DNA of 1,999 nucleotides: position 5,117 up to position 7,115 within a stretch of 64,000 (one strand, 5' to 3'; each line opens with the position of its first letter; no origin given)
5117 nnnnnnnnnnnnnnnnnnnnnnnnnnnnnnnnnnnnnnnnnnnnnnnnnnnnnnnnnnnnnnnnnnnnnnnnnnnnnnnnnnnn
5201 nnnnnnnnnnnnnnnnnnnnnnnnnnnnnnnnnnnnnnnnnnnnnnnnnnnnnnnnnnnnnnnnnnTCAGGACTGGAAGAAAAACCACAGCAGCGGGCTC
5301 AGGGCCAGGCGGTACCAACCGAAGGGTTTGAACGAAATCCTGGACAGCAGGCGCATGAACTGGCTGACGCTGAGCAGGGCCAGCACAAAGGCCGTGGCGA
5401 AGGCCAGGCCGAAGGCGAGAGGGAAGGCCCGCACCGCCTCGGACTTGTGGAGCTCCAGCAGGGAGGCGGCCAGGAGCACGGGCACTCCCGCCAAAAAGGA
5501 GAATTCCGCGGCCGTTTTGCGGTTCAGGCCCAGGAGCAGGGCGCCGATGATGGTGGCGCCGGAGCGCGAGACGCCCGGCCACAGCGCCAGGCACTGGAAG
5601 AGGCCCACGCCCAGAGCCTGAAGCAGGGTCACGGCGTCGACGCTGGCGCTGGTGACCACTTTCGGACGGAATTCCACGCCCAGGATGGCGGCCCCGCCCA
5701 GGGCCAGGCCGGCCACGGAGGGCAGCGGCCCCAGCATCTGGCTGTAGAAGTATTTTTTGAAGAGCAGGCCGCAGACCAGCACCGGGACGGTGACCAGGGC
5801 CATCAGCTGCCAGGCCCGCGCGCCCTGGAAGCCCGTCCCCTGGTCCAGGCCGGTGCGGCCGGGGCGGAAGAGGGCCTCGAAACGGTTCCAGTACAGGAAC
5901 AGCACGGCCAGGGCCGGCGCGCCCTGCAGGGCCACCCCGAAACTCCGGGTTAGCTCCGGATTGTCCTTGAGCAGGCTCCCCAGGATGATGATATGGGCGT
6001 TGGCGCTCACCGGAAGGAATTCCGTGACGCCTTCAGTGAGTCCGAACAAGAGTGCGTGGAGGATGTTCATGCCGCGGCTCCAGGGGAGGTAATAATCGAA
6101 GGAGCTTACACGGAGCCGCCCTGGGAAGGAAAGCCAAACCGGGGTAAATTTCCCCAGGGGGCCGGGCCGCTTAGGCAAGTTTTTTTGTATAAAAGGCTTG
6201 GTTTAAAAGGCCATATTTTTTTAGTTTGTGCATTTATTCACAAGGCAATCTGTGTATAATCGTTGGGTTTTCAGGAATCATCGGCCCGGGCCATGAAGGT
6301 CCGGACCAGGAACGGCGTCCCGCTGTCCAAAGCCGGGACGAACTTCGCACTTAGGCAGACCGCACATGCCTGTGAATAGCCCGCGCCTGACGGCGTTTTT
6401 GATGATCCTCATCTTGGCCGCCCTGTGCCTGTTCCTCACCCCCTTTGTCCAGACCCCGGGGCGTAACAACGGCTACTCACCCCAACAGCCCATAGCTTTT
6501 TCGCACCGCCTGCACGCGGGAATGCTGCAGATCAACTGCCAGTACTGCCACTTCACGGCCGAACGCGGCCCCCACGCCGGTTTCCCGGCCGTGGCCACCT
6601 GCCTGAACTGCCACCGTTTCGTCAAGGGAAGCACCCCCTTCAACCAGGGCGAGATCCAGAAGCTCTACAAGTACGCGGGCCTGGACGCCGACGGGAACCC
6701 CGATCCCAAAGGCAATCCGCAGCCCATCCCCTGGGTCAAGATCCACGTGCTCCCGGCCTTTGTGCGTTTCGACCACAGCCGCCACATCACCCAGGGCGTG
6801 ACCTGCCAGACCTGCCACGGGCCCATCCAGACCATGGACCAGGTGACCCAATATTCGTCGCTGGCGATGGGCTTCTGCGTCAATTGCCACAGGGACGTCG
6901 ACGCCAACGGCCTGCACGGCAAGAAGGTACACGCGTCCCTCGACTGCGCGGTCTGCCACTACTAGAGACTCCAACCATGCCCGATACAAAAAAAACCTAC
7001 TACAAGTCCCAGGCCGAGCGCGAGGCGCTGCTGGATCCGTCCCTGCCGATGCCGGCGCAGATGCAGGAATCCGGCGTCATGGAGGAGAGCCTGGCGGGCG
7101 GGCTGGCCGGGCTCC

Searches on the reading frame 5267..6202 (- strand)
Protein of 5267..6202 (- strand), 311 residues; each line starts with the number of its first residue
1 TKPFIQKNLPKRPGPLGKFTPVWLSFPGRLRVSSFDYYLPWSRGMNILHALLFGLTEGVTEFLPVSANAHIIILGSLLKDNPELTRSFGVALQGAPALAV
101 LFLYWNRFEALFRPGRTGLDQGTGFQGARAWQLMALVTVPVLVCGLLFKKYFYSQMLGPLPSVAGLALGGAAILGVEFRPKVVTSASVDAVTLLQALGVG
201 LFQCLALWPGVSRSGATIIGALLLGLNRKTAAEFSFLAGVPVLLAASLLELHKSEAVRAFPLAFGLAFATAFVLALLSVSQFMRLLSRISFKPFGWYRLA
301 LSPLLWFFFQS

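Call 28: search_protein_families(library=pfam, proteins=[window:5267-6202:-], max_evalue=0.001)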
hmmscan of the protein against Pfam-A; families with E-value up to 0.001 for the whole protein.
window:5267-6202:- (311 aa): 1 family
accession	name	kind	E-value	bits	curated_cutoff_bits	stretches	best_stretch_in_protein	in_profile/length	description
PF02673.24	BacA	-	1.6e-62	212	33.4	1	50-302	1-255/257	Bacitracin resistance protein BacA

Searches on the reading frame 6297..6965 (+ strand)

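Call 28: search_protein_families(library=pfam, proteins=[window:6297-6965:+], max_evalue=0.001)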
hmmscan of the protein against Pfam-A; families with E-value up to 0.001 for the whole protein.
window:6297-6965:+ (222 aa): 3 families
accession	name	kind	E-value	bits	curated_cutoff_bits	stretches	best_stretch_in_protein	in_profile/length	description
PF14522.11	Cytochrome_C7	-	1e-11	44.9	24.8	1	156-221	1-66/67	Cytochrome c7 and related cytochrome c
PF02085.21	Cytochrom_CIII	-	5.7e-10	39.9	22.9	1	53-110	8-57/101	Class III cytochrome C family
PF14537.11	Cytochrom_c3_2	-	1.2e-06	29.3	25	0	163-221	2-64/79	Cytochrome c3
